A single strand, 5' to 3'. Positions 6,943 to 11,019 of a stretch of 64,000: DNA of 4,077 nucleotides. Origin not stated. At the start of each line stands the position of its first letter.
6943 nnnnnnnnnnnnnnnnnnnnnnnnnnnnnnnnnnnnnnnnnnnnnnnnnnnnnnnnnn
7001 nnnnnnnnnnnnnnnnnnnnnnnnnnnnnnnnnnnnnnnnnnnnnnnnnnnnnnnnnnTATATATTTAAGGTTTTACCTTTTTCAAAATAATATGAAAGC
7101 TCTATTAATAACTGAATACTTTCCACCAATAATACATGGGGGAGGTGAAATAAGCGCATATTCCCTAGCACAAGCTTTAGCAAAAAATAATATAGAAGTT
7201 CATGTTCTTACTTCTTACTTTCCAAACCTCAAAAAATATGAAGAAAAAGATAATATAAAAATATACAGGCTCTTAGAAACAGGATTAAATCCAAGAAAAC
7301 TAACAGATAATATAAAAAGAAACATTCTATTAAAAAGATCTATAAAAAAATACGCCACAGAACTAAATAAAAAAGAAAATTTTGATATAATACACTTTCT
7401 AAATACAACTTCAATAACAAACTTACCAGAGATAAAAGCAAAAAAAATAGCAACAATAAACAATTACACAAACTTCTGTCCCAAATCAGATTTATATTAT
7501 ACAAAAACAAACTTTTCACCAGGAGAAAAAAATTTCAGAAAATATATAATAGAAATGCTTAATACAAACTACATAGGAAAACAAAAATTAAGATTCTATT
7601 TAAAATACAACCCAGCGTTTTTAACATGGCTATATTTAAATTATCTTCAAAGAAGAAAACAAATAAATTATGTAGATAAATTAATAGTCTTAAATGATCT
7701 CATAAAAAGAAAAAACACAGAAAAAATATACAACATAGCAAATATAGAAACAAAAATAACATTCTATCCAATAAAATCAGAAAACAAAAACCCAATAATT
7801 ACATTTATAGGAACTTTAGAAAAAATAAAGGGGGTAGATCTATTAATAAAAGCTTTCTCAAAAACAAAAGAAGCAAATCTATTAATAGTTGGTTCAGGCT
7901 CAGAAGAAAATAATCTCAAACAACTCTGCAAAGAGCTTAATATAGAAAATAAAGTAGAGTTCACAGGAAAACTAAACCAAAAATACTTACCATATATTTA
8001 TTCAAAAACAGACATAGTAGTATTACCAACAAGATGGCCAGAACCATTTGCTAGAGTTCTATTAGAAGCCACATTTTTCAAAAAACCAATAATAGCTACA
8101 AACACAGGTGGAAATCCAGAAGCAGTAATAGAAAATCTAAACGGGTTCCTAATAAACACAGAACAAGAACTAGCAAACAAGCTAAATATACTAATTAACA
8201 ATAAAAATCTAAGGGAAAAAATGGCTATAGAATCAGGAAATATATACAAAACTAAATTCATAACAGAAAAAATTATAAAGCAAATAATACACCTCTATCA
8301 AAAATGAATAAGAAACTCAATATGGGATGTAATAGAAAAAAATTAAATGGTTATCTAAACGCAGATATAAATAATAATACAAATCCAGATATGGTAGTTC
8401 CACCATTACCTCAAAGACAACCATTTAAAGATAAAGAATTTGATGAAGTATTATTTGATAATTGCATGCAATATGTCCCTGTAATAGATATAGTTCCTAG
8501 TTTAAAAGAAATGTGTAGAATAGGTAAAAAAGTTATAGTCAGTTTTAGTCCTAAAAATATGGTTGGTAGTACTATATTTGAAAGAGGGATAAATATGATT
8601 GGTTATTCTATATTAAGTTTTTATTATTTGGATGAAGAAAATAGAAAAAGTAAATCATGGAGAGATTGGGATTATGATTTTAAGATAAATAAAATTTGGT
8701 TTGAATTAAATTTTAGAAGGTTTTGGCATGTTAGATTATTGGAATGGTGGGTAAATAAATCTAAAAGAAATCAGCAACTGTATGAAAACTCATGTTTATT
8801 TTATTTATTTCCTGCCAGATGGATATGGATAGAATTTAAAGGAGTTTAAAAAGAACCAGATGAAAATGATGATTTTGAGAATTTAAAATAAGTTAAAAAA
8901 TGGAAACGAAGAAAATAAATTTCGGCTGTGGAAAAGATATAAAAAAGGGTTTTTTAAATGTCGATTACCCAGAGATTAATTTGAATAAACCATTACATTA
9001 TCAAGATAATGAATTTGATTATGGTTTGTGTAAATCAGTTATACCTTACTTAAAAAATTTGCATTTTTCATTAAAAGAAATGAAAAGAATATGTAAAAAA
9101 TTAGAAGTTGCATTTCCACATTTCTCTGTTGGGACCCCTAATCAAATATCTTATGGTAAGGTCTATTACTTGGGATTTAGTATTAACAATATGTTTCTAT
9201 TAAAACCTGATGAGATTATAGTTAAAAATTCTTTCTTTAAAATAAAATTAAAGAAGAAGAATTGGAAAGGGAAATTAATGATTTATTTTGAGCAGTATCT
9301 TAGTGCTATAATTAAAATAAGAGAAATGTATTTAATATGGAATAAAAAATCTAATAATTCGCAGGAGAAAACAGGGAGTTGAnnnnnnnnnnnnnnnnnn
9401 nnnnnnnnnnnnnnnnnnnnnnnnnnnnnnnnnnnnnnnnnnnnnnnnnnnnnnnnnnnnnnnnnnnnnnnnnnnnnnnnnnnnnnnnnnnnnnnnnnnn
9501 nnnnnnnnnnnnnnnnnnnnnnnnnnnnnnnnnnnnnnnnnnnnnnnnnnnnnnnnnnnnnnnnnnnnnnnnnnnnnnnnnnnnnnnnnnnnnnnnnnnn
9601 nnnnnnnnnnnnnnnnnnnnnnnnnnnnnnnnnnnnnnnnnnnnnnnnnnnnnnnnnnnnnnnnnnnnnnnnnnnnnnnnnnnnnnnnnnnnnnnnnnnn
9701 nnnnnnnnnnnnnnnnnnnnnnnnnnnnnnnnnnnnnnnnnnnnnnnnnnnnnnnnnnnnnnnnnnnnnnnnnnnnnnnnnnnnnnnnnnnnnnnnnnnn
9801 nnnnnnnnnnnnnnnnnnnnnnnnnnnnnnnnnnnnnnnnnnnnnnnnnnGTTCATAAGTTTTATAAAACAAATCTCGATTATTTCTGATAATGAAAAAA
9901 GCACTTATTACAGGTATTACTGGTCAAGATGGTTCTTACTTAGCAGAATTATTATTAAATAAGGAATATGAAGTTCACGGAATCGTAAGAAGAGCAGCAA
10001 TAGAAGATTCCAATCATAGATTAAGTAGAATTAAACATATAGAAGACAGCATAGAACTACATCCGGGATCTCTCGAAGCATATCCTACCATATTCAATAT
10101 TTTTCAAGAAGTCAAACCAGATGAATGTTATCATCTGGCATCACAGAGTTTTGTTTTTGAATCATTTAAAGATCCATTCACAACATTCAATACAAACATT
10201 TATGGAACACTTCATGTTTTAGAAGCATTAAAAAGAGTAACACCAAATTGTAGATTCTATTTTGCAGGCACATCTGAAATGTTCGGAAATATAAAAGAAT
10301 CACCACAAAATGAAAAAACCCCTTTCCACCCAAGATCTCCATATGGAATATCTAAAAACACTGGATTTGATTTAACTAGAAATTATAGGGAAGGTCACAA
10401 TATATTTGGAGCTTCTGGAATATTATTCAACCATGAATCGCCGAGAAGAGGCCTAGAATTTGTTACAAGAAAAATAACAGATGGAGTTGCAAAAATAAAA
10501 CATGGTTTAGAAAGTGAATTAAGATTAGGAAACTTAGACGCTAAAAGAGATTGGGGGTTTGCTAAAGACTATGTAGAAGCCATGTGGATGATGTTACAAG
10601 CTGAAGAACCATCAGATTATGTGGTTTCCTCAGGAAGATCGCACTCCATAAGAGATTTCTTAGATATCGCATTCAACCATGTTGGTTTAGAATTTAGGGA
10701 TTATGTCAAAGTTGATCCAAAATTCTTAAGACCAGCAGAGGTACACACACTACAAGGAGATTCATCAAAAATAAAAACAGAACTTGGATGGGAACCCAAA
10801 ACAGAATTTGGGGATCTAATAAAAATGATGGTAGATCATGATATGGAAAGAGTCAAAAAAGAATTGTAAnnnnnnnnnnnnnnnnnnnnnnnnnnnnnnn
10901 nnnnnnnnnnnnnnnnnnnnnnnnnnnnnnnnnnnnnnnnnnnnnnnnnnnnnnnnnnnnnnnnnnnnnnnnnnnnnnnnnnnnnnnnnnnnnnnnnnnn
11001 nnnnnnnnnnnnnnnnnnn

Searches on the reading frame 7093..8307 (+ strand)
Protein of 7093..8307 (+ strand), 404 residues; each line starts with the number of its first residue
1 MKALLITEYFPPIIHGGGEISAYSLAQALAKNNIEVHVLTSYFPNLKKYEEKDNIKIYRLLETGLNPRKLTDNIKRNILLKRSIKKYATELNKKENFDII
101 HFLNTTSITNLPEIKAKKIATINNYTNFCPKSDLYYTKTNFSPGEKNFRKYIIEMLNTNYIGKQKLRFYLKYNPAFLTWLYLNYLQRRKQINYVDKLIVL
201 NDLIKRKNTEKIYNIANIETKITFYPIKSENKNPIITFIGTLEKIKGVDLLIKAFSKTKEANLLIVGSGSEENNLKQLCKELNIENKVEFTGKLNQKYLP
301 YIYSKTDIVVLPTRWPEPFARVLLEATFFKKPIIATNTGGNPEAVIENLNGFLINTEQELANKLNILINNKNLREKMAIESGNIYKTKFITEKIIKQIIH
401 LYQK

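Call 3: search_protein_families(library=pfam, proteins=[window:7093-8307:+], max_evalue=1)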
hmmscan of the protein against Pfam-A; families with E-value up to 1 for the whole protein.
window:7093-8307:+ (404 aa): 11 families
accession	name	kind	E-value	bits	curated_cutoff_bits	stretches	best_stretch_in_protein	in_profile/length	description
PF00534.26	Glycos_transf_1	-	3.4e-41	141.1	26.4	1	228-378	10-166/172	Glycosyl transferases group 1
PF13692.12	Glyco_trans_1_4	-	2.5e-30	106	27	1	234-370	2-142/142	Glycosyl transferases group 1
PF13439.12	Glyco_transf_4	-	1.6e-08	35.2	28.5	1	16-105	2-81/170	Glycosyltransferase Family 4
PF13477.12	Glyco_trans_4_2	-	3.2e-05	24.5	23.4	1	24-137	15-114/139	Glycosyl transferase 4-like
PF13524.12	Glyco_trans_1_2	-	0.0014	19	25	1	251-378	5-122/144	Glycosyl transferase-like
PF08323.17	Glyco_transf_5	-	0.0063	16.7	22.7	1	8-59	8-85/239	Starch synthase catalytic domain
PF01233.25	NMT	-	0.038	14.3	25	1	146-180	32-66/160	Myristoyl-CoA:protein N-myristoyltransferase, N-terminal domain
PF10087.14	DUF2325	-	0.04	14.5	33.6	1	264-314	4-55/94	Uncharacterized protein conserved in bacteria (DUF2325)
PF19913.5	WCOB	-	0.067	14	23.4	0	272-297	30-55/121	Wolframin C-terminal OB-fold domain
PF03033.26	Glyco_transf_28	-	0.071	13.6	26.2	1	22-94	15-87/139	Glycosyltransferase family 28 N-terminal domain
PF24647.1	Phage_blade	-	0.097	13.2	27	1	41-61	37-57/60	Phage blade protein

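Call 4: search_protein_families(library=ncbifam, proteins=[window:7093-8307:+], max_evalue=1)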
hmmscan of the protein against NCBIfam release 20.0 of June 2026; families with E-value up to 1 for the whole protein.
window:7093-8307:+ (404 aa): 43 families (the best 25 are shown)
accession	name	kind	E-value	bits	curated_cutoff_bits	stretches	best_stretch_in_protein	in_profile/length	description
TIGR03999.1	thiol_BshA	equivalog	5.7e-28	97.9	273.7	1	227-404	193-372/375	N-acetyl-alpha-D-glucosaminyl L-malate synthase BshA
TIGR04157.1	glyco_rSAM_CFB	subfamily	1.3e-20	73.7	400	1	176-402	175-406/406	TIGR04157 family glycosyltransferase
TIGR02149.1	glgA_Coryne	subfamily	9e-20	71.1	302.4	1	209-404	180-389/391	glycogen synthase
NF046085.1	XrtY_assoc_Gly1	equivalog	1.7e-19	69.9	400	1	8-404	9-383/387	XrtY-associated glycosyltransferase XYAG1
TIGR03088.1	stp2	hypoth_equivalog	5.9e-19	68.4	409.05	1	229-403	190-371/374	TIGR03088 family PEP-CTERM/XrtA system glycosyltransferase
TIGR03449.1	mycothiol_MshA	equivalog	8.5e-19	67.7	462.5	1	231-403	218-401/406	D-inositol-3-phosphate glycosyltransferase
NF050063.1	ProtGlycPglJ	equivalog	1.5e-18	67.2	500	1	200-399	161-360/363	N-acetylgalactosamine-N,N'-diacetylbacillosaminyl-diphospho-undecaprenol 4-alpha-N-acetylgalactosaminyltransferase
TIGR04063.1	stp3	hypoth_equivalog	1.6e-17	63.5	442.05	1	232-381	212-371/397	TIGR04063 family PEP-CTERM/XrtA system glycosyltransferase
NF038229.1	Glyco4_Geo_Pelo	equivalog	6.9e-17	61.5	400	1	241-403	169-334/338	GPMC system family 4 glycosyltransferase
NF047684.1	TeichurnBiosyTuaC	equivalog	2.5e-16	59.6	550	1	232-403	218-387/391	teichuronic acid biosynthesis protein TuaC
NF041010.1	glycosy_Agl16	equivalog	4.6e-15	55.4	575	2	208-403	154-349/352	glycosylation protein Agl16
TIGR02095.1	glgA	subfamily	1.7e-14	53.4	328.45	1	227-366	288-437/477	glycogen/starch synthase, ADP-glucose type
NF007396.0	PRK09922.1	equivalog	2.1e-14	53.2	385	1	204-392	155-350/361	lipopolysaccharide 1,6-galactosyltransferase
NF041876.1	EPS_EpsE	equivalog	5.4e-14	52.2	400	1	229-388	210-379/389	exopolysaccharide biosynthesis GT4 family glycosyltransferase EpsE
NF038298.1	EPS_HpsO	equivalog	1.1e-12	47.4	575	1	230-404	198-386/388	hormogonium polysaccharide biosynthesis glycosyltransferase HpsO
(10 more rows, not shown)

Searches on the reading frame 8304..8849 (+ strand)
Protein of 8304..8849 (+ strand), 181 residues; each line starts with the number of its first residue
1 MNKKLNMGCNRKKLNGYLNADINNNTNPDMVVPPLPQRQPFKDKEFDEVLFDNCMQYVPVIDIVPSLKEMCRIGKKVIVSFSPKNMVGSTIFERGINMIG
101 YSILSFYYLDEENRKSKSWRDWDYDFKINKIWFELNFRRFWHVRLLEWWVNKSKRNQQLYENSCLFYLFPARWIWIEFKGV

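Call 3: search_protein_families(library=pfam, proteins=[window:8304-8849:+], max_evalue=1)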
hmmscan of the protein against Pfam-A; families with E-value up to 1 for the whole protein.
window:8304-8849:+ (181 aa): 2 families
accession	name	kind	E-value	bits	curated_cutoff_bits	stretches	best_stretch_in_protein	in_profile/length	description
PF07021.18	MetW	-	0.0011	19.1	21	1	40-82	70-110/193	Methionine biosynthesis protein MetW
PF08241.18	Methyltransf_11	-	0.17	13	21.2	1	37-75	52-88/95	Methyltransferase domain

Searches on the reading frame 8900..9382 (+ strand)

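Call 3: search_protein_families(library=pfam, proteins=[window:8900-9382:+], max_evalue=1)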
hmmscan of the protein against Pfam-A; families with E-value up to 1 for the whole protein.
window:8900-9382:+ (160 aa): 4 families
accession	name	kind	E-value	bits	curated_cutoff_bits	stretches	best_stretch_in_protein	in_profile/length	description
PF07021.18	MetW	-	0.00031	20.9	21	1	32-76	69-113/193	Methionine biosynthesis protein MetW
PF08241.18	Methyltransf_11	-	0.0012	19.9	21.2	1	21-67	44-89/95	Methyltransferase domain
PF12369.13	GnHR_trans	-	0.01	16.6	22.1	1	27-48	40-61/68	Gonadotropin hormone receptor transmembrane region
PF13847.12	Methyltransf_31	-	0.074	13.2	27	1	15-67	50-103/145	Methyltransferase domain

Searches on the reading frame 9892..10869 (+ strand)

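Call 26: search_protein_families(library=pfam, proteins=[window:9892-10869:+], max_evalue=0.001)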
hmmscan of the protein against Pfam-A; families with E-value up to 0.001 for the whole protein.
window:9892-10869:+ (325 aa): 5 families
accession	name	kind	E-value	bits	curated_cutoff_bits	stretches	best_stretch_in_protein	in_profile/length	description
PF16363.11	GDP_Man_Dehyd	-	1.1e-121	406.8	27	1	5-313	1-332/332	GDP-mannose 4,6 dehydratase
PF01370.27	Epimerase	-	4.1e-62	210.2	20.9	1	4-245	1-239/240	NAD dependent epimerase/dehydratase family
PF04321.23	RmlD_sub_bind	-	1.7e-06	27.8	27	1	3-178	2-152/287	RmlD substrate binding domain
PF02719.21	Polysacc_synt_2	-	9.6e-05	22.1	20.2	1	5-114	2-116/293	Polysaccharide biosynthesis protein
PF01979.26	Amidohydro_1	-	0.00015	21.6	25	1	49-231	12-140/345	Amidohydrolase family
